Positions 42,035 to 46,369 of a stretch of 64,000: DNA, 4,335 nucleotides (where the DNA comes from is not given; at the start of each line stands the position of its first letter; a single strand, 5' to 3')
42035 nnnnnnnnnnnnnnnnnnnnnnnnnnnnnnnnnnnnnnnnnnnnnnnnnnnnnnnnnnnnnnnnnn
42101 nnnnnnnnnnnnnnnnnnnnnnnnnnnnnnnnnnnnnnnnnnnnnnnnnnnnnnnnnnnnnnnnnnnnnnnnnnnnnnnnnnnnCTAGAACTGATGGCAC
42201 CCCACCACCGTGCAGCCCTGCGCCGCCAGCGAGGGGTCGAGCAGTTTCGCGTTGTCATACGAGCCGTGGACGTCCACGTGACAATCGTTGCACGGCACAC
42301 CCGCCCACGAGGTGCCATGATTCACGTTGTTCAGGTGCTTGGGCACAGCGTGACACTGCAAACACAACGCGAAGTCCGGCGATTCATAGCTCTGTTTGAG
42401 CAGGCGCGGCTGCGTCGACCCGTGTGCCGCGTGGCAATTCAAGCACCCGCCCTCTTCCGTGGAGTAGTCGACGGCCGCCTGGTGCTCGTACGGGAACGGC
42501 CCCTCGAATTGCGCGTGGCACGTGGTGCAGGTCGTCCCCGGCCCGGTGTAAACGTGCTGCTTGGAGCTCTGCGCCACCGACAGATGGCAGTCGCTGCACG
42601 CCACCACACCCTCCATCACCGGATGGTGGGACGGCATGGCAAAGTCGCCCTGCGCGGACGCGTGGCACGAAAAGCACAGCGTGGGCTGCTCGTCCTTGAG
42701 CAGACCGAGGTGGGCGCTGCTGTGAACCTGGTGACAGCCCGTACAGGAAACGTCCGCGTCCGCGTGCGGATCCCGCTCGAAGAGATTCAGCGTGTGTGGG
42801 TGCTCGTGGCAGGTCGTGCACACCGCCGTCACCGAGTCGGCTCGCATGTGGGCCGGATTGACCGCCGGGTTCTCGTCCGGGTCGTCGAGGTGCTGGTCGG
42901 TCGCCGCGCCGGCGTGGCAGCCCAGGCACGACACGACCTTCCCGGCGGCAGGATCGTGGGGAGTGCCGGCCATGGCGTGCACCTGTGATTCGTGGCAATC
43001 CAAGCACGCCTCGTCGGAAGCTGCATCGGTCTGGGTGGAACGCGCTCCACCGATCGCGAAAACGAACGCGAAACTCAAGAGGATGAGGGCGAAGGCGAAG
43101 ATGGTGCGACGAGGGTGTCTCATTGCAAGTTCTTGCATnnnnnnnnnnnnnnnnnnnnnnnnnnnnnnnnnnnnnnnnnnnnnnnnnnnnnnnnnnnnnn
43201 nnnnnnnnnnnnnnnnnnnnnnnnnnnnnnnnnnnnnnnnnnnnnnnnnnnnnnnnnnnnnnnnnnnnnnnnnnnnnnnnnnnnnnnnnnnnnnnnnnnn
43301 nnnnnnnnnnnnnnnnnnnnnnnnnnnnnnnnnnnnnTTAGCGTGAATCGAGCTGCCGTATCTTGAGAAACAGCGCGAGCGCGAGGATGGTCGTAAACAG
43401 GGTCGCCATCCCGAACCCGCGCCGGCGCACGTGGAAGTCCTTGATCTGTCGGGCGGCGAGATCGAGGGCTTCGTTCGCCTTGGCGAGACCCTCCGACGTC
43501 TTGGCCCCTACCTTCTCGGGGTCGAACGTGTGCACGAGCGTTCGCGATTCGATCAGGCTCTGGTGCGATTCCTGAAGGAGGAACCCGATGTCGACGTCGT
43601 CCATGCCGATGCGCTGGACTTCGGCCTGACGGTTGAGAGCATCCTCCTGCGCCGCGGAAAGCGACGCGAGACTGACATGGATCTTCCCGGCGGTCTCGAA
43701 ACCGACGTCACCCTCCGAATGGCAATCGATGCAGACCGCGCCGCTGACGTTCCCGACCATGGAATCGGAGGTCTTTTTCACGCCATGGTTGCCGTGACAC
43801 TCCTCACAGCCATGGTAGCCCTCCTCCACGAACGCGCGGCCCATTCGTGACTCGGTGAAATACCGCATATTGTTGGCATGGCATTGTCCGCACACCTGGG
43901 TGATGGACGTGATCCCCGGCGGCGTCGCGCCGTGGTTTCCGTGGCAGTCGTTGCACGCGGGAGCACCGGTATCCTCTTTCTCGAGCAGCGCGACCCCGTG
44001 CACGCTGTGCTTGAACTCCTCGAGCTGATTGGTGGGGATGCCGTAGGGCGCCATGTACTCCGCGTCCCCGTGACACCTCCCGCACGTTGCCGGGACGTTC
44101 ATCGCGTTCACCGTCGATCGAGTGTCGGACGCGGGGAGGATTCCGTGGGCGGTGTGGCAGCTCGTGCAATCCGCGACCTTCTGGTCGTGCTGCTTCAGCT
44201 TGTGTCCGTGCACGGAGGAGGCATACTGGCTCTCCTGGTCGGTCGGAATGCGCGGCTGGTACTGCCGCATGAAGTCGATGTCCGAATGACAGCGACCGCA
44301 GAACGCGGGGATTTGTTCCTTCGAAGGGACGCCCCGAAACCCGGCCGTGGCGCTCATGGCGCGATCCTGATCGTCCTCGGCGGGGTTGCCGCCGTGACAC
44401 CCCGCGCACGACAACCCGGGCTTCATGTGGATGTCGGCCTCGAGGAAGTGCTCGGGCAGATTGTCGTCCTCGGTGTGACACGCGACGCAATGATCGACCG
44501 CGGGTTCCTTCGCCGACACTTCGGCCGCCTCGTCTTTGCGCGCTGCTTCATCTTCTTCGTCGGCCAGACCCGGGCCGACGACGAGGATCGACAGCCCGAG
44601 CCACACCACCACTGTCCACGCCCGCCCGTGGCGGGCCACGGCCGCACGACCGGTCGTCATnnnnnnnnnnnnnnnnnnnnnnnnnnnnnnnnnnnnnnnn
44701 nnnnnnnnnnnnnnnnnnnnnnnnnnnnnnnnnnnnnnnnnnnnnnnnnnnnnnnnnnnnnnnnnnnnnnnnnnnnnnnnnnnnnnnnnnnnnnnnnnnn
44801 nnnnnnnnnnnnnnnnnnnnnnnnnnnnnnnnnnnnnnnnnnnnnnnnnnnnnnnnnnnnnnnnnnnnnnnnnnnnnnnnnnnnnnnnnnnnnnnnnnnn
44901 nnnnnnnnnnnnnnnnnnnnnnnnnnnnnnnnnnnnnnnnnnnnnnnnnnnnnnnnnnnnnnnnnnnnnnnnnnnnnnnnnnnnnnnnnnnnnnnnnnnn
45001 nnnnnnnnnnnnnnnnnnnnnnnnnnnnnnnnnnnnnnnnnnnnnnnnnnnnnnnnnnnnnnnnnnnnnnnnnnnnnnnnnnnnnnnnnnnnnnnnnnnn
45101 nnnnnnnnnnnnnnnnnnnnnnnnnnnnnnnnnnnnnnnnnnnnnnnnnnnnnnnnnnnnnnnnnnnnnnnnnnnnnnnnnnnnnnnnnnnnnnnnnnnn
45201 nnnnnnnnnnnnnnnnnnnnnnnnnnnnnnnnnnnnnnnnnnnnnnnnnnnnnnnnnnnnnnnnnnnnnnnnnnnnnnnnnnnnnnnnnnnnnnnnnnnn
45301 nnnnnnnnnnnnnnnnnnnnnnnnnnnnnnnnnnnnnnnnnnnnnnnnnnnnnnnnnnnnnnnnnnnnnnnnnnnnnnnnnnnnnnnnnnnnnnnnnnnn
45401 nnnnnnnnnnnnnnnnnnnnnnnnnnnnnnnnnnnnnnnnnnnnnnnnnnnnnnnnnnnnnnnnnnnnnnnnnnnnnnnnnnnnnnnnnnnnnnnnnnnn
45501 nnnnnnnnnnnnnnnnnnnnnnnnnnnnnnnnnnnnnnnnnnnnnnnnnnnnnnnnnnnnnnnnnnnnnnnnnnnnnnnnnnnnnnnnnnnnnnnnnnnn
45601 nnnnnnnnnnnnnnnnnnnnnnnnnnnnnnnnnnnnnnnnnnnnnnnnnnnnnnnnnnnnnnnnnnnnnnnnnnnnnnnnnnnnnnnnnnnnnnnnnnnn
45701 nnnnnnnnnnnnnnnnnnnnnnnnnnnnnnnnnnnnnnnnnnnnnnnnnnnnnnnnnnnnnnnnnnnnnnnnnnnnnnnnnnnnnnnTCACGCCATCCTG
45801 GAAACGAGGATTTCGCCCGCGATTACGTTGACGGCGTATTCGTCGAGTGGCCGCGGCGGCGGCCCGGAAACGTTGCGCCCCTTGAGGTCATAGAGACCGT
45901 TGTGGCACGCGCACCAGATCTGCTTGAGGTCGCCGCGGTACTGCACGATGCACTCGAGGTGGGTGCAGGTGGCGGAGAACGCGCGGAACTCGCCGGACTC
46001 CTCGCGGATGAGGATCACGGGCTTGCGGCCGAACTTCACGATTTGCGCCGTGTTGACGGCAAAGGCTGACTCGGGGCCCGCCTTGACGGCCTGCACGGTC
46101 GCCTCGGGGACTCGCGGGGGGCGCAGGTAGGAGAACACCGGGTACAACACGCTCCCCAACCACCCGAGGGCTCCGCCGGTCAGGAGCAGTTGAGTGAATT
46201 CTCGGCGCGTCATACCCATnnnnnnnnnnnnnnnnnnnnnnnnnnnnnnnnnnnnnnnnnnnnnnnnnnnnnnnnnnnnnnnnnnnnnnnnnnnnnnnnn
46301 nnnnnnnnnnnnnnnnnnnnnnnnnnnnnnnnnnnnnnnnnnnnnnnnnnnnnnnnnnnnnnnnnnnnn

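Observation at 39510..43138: Compact porin-cytochrome module with a non-MtrC hexahaem lipoprotein and a short (530 aa) barrel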

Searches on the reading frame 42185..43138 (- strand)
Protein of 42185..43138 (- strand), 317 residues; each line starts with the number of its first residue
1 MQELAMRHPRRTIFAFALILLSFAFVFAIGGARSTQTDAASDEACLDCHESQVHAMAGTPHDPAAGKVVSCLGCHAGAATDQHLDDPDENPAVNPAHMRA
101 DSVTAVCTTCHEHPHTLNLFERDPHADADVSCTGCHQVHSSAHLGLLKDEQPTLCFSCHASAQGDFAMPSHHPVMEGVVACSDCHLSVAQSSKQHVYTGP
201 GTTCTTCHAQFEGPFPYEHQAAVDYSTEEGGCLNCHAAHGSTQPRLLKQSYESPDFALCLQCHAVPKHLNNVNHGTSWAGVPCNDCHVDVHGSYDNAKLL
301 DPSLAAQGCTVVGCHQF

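Call 3: search_protein_families(library=pfam, proteins=[window:42185-43138:-], max_evalue=0.01)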
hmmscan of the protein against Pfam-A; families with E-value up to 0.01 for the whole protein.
window:42185-43138:- (317 aa): 6 families
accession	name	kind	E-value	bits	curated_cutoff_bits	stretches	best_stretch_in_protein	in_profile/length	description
PF09699.15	Paired_CXXCH_1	-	1.2e-27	95.7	20.6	3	228-265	5-38/41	Doubled CXXCH motif (Paired_CXXCH_1)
PF14522.11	Cytochrome_C7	-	4.1e-10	39.8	24.8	1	191-263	4-66/67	Cytochrome c7 and related cytochrome c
PF22678.1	Cytochrom_c_NrfB-like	-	4.3e-09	37.2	27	1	71-142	1-71/89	Cytochrome c-type protein NrfB-like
PF14537.11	Cytochrom_c3_2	-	1.7e-08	35.2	25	2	125-208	2-78/79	Cytochrome c3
PF22113.1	Mtrc-MtrF_II-IV_dom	-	0.00011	22.2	30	0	131-273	8-139/176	Outer membrane cytochrome MtrC/MtrF-like, domains II/IV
PF13435.11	Cytochrome_C554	-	0.0015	19.9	20.8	0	106-185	1-83/84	Cytochrome c554 and c-prime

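Call 4: search_protein_families(library=ncbifam, proteins=[window:42185-43138:-], max_evalue=0.01)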
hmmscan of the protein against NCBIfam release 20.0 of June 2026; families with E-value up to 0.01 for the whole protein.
window:42185-43138:- (317 aa): 7 families
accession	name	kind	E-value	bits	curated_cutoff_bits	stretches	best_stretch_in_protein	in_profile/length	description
TIGR03508.1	decahem_SO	subfamily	1.5e-45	155.7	192.2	1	43-295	3-256/258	DmsE family decaheme c-type cytochrome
NF041028.1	decahem_GSU2203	exception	6.2e-42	143.9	325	1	40-276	34-265/317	GSU2203 family decaheme c-type cytochrome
TIGR01905.1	paired_CXXCH_1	subfamily_domain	6.6e-22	77.1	25.2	2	131-162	8-39/41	doubled CXXCH domain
TIGR03153.1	cytochr_NrfH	equivalog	6.7e-12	45.6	134.2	1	249-290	21-62/138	cytochrome c nitrite reductase small subunit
NF008659.0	PRK11659.1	equivalog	1.7e-10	40.9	184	1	39-163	43-171/188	cytochrome c nitrite reductase pentaheme subunit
NF045722.1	c3_cytochr_TmcA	equivalog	0.0018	18.2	114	0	180-211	82-113/125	acidic tetraheme cytochrome c3 TmcA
NF047727.1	4hemeCytCCctA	equivalog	0.0048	17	180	0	219-289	27-89/109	tetraheme c-type cytochrome CctA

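Call 40: search_solved_structures(query=window:42185-43138:-, max_evalue=0.001, show_alignments=1)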
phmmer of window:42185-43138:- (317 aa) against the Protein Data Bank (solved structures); distinct sequences matched with E-value up to 0.001: 3.
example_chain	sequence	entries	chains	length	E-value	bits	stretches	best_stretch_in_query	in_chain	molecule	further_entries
6r2q_A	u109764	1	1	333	8.7e-21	77.9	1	43-300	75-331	Cystathionine beta-synthase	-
2ozy_A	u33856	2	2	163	1.9e-07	34.1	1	41-163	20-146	Cytochrome c-type protein nrfB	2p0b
8k9e_A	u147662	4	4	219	0.00092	22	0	177-227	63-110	Cytochrome c7-like domain-containing protein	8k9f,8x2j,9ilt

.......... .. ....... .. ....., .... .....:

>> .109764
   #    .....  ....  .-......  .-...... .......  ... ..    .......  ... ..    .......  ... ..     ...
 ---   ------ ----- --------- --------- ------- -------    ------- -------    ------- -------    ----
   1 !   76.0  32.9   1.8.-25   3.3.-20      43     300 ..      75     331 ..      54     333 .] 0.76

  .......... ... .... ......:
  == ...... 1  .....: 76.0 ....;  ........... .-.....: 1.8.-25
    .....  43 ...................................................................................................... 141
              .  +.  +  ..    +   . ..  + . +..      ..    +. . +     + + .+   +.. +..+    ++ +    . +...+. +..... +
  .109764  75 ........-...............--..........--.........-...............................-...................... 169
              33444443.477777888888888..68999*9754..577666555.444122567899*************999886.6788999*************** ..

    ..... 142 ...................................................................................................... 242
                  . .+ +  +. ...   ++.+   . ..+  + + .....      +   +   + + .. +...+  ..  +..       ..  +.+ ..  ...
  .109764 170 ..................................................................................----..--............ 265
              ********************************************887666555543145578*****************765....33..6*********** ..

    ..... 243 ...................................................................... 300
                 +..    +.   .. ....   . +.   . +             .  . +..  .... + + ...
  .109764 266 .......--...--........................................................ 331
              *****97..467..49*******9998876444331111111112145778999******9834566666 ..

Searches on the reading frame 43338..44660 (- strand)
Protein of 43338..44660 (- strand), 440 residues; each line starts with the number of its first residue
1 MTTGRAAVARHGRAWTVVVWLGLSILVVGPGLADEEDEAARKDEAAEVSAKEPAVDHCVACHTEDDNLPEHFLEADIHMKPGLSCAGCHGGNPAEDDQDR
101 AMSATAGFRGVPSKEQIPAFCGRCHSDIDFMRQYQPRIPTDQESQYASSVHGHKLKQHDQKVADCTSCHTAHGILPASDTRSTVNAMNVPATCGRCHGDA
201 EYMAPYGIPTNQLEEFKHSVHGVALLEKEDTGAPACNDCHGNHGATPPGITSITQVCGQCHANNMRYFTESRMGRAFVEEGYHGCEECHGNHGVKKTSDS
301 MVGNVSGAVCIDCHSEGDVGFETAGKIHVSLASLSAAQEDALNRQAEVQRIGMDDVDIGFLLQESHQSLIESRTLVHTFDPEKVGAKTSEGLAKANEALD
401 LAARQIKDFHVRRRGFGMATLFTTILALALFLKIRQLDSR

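Call 3: search_protein_families(library=pfam, proteins=[window:43338-44660:-], max_evalue=0.01)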
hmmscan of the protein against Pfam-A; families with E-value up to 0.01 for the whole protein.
window:43338-44660:- (440 aa): 7 families
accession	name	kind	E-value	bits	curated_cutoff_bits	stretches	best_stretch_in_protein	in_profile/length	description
PF09699.15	Paired_CXXCH_1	-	6.7e-17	61.3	20.6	3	235-265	8-40/41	Doubled CXXCH motif (Paired_CXXCH_1)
PF14522.11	Cytochrome_C7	-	9.3e-14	51.4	24.8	2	75-170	5-67/67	Cytochrome c7 and related cytochrome c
PF14537.11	Cytochrom_c3_2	-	2.7e-13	50.6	25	3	78-197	2-78/79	Cytochrome c3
PF22113.1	Mtrc-MtrF_II-IV_dom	-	2.2e-09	37.5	30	1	163-224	7-60/176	Outer membrane cytochrome MtrC/MtrF-like, domains II/IV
PF22678.1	Cytochrom_c_NrfB-like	-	4.7e-05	24.2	27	1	49-97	27-73/89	Cytochrome c-type protein NrfB-like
PF13435.11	Cytochrome_C554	-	0.0014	20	20.8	0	42-90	33-84/84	Cytochrome c554 and c-prime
PF00684.25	DnaJ_CXXCXGXG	-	0.0072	17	32.7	0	151-203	5-54/65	DnaJ central domain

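Call 4: search_protein_families(library=ncbifam, proteins=[window:43338-44660:-], max_evalue=0.01)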
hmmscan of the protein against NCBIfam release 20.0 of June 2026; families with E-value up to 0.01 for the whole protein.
window:43338-44660:- (440 aa): 6 families
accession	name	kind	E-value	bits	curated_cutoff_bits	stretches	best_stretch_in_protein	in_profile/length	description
TIGR03508.1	decahem_SO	subfamily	6.3e-15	55.3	192.2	2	235-316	96-176/258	DmsE family decaheme c-type cytochrome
TIGR01905.1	paired_CXXCH_1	subfamily_domain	1.2e-10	41.1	25.2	2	163-201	7-40/41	doubled CXXCH domain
TIGR04257.1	nanowire_3heme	domain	1.5e-06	28.3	40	1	156-199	18-60/75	c(7)-type cytochrome triheme domain-containing protein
NF008659.0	PRK11659.1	equivalog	6.9e-06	25.9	184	1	55-135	110-177/188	cytochrome c nitrite reductase pentaheme subunit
TIGR03146.1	cyt_nit_nrfB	equivalog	3.4e-05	24.2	166.6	1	42-127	71-143/145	cytochrome c nitrite reductase pentaheme subunit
NF040943.1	cytoc3_ExtM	equivalog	0.00072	18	800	1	49-126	13-80/599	selenite/tellurite reduction operon c-type cytochrome ExtM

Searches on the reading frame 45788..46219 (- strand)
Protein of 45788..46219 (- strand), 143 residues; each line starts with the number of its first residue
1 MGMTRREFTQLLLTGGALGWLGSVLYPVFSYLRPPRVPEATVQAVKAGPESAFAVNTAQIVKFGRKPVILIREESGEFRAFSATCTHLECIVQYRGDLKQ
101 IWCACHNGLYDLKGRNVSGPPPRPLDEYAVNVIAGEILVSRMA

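Call 3: search_protein_families(library=pfam, proteins=[window:45788-46219:-], max_evalue=0.01)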
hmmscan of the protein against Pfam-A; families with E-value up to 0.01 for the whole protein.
window:45788-46219:- (143 aa): 1 family
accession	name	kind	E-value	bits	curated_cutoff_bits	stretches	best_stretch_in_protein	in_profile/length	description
PF00355.32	Rieske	-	8.5e-14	51.7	20.3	1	46-128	4-87/88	Rieske [2Fe-2S] domain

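Call 4: search_protein_families(library=ncbifam, proteins=[window:45788-46219:-], max_evalue=0.01)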
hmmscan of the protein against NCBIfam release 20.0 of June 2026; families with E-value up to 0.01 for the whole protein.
window:45788-46219:- (143 aa): 12 families
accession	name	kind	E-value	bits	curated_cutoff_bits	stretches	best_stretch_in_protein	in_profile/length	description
NF010001.0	PRK13474.1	subfamily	2.5e-16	59.5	154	1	3-141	12-163/178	cytochrome b6-f complex iron-sulfur subunit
NF045928.1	Cytb6fFeSPetC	equivalog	8.3e-16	57.9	250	1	3-139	12-163/179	cytochrome b6-f complex iron-sulfur subunit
TIGR01416.1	Rieske_proteo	equivalog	1.5e-12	47.9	97.4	1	75-126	106-161/176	ubiquinol-cytochrome c reductase iron-sulfur subunit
NF041174.1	SDX_Thmprot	equivalog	9.5e-08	32.2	170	1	59-121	17-80/109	sulredoxin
TIGR02694.1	arsenite_ox_S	equivalog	8.3e-07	29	95.65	1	57-120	31-95/129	arsenate reductase (azurin) small subunit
NF007422.0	PRK09965.1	equivalog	4.2e-06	26.7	113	1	58-139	15-98/106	bifunctional 3-phenylpropionate/cinnamic acid dioxygenase ferredoxin subunit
NF050121.1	bc1_QcrA_actin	exception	7.7e-06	25.6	275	1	76-132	238-297/319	cytochrome bc1 complex Rieske iron-sulfur subunit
NF058607.1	GlBtMonoOxGbcA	equivalog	1.8e-05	23.4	670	1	61-115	74-130/420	glycine betaine monooxygenase oxygenase subunit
NF041683.1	ant_diox_AndAb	equivalog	0.00061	20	150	1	47-139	5-98/100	anthranilate 1,2-dioxygenase ferredoxin subunit AndAb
NF042948.2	3PPDioc_HcaC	equivalog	0.0016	18.7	150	1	58-139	17-100/105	3-phenylpropionate/cinnamic acid dioxygenase ferredoxin subunit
TIGR03228.1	anthran_1_2_A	equivalog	0.0021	16.8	671.9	1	49-118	44-116/438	anthranilate 1,2-dioxygenase large subunit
NF041684.1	ant_diox_AndAc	equivalog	0.0079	14.8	750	1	63-121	67-126/418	anthranilate 1,2-dioxygenase large subunit AndAc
